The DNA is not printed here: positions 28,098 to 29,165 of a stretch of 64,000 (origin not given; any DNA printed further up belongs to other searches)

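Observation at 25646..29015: Operon of an Orc1-like P-loop protein with dead Walker A and 350-aa disordered linker, a beta-propeller protein, and a small protein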

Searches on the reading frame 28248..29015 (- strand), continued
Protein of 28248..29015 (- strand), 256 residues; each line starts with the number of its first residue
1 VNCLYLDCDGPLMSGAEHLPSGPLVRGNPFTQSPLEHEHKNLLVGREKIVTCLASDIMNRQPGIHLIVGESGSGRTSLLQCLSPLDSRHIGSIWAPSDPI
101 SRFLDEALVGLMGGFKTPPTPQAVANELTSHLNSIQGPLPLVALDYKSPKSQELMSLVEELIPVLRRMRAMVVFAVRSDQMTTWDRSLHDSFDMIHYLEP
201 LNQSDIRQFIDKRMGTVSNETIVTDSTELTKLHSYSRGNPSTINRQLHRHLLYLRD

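Call 38: find_encoding_contigs(protein=P0327, flank=8000, max_places=1)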
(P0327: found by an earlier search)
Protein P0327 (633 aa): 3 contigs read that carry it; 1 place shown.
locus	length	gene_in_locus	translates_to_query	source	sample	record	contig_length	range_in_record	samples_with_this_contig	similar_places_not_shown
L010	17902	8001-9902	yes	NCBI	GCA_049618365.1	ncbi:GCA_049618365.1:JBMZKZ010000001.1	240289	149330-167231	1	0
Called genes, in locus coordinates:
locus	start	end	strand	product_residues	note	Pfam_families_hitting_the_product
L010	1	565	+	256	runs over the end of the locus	-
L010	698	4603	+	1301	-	PF02463:SMC_N, PF13175:AAA_15, PF13304:AAA_21 (faint), PF13476:AAA_23 (weak), PF13555:AAA_29, PF06470:SMC_hinge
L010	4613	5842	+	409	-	-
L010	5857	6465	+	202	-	PF04079:SMC_ScpB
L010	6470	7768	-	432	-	PF00368:HMG-CoA_red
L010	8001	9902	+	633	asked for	PF13191:AAA_16 (weak)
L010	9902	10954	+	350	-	-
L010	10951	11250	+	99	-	PF04010:DUF357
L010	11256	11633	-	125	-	PF18477:PIN_9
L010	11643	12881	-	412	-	PF00009:GTP_EFTU, PF09173:eIF2_C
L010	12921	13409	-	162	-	PF01092:Ribosomal_S6e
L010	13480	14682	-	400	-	PF05621:TniB (weak), PF13191:AAA_16, PF13401:AAA_22, PF24883:NPHP3_N (faint), PF00004:AAA, PF05729:NACHT (faint), PF22703:Cdc6_lid, PF09079:WHD_Cdc6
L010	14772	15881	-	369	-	PF01866:Diphthamide_syn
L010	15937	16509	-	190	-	PF00156:Pribosyltran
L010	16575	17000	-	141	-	PF01597:GCV_H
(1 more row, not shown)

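Call 40: list_cluster_members(proteins=[P0182, P0197, P0199, P0215, P0224, P0241, P0217, P0184, P0181, P0200])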
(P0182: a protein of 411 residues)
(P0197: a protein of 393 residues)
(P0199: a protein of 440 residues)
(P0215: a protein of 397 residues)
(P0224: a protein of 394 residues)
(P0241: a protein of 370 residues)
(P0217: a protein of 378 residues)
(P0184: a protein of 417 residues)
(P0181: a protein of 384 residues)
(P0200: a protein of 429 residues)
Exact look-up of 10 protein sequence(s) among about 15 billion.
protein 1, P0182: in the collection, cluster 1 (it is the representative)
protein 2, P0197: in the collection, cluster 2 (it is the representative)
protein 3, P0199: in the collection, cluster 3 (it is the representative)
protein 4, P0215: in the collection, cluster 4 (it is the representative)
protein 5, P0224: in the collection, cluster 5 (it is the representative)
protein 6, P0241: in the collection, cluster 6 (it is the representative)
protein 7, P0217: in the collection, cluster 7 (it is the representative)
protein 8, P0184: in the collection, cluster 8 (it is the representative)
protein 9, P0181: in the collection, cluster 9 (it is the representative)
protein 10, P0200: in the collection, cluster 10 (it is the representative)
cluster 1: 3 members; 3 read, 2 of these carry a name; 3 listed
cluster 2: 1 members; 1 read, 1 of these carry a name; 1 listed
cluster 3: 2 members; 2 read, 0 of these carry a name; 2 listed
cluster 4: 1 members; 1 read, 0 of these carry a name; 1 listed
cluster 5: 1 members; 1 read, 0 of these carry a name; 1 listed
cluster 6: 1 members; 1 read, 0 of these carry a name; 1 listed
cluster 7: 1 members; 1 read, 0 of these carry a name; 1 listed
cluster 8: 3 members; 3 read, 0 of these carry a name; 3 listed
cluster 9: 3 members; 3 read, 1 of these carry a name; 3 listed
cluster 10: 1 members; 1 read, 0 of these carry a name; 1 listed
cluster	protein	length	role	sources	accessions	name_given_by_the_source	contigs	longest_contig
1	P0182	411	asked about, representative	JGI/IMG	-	Cdc6-like AAA superfamily ATPase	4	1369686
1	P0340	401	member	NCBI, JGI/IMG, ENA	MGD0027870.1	MAG: AAA family ATPase [Candidatus Bathyarchaeia archaeon]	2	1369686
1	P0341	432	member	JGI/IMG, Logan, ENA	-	-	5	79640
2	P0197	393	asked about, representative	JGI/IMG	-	DNA polymerase III delta prime subunit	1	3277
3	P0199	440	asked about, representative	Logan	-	-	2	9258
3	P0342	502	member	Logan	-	-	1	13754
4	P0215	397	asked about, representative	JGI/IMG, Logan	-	-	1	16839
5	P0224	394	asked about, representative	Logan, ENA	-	-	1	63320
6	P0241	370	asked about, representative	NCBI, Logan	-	-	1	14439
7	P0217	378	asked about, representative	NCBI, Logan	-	-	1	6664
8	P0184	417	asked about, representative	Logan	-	-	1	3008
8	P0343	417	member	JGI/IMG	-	-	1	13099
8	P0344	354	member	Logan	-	-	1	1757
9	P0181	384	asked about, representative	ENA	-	-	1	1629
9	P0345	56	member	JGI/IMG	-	hypothetical protein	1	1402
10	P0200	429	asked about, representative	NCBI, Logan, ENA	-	-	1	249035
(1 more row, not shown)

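Call 41: find_encoding_contigs(protein=P0182, flank=6000, max_places=2)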
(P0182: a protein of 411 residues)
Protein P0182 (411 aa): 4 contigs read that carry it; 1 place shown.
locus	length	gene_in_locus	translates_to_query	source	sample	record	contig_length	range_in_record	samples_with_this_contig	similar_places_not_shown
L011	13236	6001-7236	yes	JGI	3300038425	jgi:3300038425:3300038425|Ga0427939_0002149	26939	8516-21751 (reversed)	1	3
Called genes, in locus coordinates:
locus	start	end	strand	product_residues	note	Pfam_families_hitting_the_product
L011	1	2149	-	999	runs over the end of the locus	PF04471:Mrr_cat, PF05729:NACHT, PF00805:Pentapeptide, PF24817:WD40_WDHD1_1st, PF23381:Beta-prop_IFT122_1st, PF24105:Beta-prop_CAF1B_HIR1, PF24780:WD40_MABP1-WDR62_1st, PF24796:WDR55, +48 more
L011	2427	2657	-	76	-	-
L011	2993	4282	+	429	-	PF04326:SLFN_AlbA_2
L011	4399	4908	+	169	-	PF28530:DUF8426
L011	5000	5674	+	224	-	-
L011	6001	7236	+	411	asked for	PF01637:ATPase_2, PF13191:AAA_16, PF07693:KAP_NTPase, PF05729:NACHT (faint), PF13401:AAA_22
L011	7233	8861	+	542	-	PF13191:AAA_16 (weak), PF01637:ATPase_2 (weak), PF13401:AAA_22 (faint), PF13271:DUF4062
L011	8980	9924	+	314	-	PF20284:CTD8, PF20283:CTD7 (weak)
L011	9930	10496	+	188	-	PF20288:MC2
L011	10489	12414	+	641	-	-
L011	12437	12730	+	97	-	PF01863:YgjP-like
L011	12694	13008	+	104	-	-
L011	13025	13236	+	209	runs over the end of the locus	PF06508:QueC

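Call 42: find_encoding_contigs(protein=P0224, flank=6000, max_places=1)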
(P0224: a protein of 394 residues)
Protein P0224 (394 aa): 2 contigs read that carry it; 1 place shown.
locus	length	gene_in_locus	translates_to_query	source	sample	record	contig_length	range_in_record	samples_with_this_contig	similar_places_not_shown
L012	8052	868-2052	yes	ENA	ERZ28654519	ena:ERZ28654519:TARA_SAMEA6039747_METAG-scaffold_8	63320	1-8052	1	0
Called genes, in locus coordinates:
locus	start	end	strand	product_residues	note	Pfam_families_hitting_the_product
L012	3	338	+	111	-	?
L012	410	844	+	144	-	-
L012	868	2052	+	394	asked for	PF20703:nSTAND1 (faint), PF00005:ABC_tran (faint), PF01637:ATPase_2 (weak), PF07693:KAP_NTPase (weak), PF13191:AAA_16 (weak), PF13401:AAA_22, PF12802:MarR_2 (weak), PF13545:HTH_Crp_2 (weak), +1 more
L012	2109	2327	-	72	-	-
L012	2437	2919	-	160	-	-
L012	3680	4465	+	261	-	PF01972:SDH_protease, PF25145:NfeD1b_N (faint)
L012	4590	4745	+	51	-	-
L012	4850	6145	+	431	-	-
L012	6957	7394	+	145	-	-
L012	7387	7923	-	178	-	-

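Call 82: search_protein_families(library=pfam, alignment_id=A2, max_evalue=0.01)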
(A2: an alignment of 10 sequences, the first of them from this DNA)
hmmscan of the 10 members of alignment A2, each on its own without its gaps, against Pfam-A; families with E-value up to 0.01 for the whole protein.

A. member 1, seq(256 aa): 6 families
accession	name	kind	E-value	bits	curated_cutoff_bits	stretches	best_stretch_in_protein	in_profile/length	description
PF20703.3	nSTAND1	-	3.4e-08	34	27.1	1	36-81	9-52/379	Novel STAND NTPase 1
PF13191.12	AAA_16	-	5.6e-06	27.4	32.6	1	43-167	2-129/167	AAA ATPase domain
PF00005.33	ABC_tran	-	0.00071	20.6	25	1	64-102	13-51/137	ABC transporter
PF05729.18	NACHT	-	0.0026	18.1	26.7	0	148-212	100-162/167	NACHT domain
PF13401.12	AAA_22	-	0.0063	17.3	27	0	61-137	4-84/130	AAA domain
PF13476.12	AAA_23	-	0.0084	17.2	27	0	61-82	18-39/201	AAA domain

B. families by the number of members that match (of 10 scanned): 10 families
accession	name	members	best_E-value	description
PF13191.12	AAA_16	10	7.6e-08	AAA ATPase domain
PF13401.12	AAA_22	8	6.2e-05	AAA domain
PF20703.3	nSTAND1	7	3.4e-08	Novel STAND NTPase 1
PF00005.33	ABC_tran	6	0.00012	ABC transporter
PF03193.22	RsgA_GTPase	2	0.0015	RsgA GTPase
PF05729.18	NACHT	2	0.0025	NACHT domain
PF13555.12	AAA_29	1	0.0013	P-loop containing region of AAA domain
PF01637.24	ATPase_2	1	0.0036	ATPase domain predominantly from Archaea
PF12775.13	AAA_7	1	0.0039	P-loop containing dynein motor region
PF13476.12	AAA_23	1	0.0084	AAA domain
